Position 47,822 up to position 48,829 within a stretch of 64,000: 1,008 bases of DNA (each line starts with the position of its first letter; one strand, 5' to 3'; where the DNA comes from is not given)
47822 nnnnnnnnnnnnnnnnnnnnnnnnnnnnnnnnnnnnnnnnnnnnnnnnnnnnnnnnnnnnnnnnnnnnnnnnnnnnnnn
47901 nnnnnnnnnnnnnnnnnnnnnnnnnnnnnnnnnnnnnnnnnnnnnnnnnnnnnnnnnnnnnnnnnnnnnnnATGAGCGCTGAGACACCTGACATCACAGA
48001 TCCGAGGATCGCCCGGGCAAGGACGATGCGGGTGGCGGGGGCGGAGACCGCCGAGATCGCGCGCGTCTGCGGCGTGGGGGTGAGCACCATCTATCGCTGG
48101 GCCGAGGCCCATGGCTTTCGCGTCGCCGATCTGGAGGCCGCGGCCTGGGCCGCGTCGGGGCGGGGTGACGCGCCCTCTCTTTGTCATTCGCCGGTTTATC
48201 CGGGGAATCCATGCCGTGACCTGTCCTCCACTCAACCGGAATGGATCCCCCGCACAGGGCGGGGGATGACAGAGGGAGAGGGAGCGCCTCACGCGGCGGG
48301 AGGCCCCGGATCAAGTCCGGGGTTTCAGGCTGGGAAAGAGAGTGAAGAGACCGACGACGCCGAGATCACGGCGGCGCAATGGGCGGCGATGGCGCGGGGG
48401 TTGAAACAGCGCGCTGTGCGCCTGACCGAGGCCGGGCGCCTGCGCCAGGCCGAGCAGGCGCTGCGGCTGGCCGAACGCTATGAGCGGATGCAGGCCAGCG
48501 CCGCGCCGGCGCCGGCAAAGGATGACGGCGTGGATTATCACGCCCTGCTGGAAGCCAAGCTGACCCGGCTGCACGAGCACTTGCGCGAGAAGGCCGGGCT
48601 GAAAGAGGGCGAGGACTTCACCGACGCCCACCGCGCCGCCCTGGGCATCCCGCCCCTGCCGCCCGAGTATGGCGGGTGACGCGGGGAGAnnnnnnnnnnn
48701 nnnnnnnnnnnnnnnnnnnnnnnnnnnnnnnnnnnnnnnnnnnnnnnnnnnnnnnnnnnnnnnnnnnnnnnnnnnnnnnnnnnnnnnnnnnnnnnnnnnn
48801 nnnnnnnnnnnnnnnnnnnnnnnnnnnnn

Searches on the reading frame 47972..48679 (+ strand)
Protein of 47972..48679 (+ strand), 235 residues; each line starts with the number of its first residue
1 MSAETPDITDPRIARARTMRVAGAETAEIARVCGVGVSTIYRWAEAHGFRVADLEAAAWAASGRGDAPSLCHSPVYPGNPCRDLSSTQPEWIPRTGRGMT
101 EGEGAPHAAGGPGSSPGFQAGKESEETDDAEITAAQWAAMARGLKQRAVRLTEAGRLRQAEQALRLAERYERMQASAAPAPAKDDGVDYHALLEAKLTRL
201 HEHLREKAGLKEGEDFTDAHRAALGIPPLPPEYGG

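Call 3: search_protein_families(library=pfam, proteins=[window:47972-48679:+], max_evalue=0.1)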
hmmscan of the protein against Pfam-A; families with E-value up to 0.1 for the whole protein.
window:47972-48679:+ (235 aa): 7 families
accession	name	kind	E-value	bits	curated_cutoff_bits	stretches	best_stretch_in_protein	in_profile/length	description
PF02796.21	HTH_7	-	0.0001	22.8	23.8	1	9-42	7-40/45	Helix-turn-helix domain of resolvase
PF13384.12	HTH_23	-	0.0005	20.2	24.6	1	22-46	15-40/50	Homeodomain-like domain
PF12728.13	HTH_17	-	0.00076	20.1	27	1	26-49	4-27/51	Helix-turn-helix domain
PF13551.12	HTH_29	-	0.0032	18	28.1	1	26-45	15-34/64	Winged helix-turn helix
PF05167.17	DUF711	-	0.0042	16.4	25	1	135-187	224-276/413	Uncharacterised ACR (DUF711)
PF08331.15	QueG_DUF1730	-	0.0054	17.1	25.1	1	186-218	44-76/77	Epoxyqueuosine reductase QueG, DUF1730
PF06056.18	Terminase_5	-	0.012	15.9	20.3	1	16-46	6-36/58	Putative ATPase subunit of terminase (gpP-like)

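Call 4: search_protein_families(library=padloc, proteins=[window:47972-48679:+], max_evalue=0.1)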
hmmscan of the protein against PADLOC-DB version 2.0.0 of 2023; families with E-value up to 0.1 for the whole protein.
window:47972-48679:+ (235 aa): 1 family
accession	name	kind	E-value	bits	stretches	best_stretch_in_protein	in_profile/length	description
PDLC04133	mad1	-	0.00024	19.3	1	27-48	9-30/60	mads_1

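Call 5: search_protein_families(library=ncbifam, proteins=[window:47972-48679:+], max_evalue=0.1)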
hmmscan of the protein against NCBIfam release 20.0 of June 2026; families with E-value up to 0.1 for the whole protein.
window:47972-48679:+ (235 aa): 5 families
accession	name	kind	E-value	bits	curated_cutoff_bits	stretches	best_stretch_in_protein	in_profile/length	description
NF033545.0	transpos_IS630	equivalog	0.011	15.2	100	1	17-46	6-35/299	IS630 family transposase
TIGR01764.1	excise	domain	0.02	15.3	28.8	1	26-48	4-26/49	excisionase family DNA-binding protein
NF007481.0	PRK10072.1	equivalog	0.038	14.5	110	0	18-44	41-67/96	HTH-type transcriptional regulator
TIGR00276.1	TIGR00276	equivalog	0.048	12.6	200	1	183-219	92-128/337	tRNA epoxyqueuosine(34) reductase QueG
TIGR04111.1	BcepMu_gp16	hypoth_equivalog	0.099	12.6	34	0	39-54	15-30/55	phage-associated protein, BcepMu gp16 family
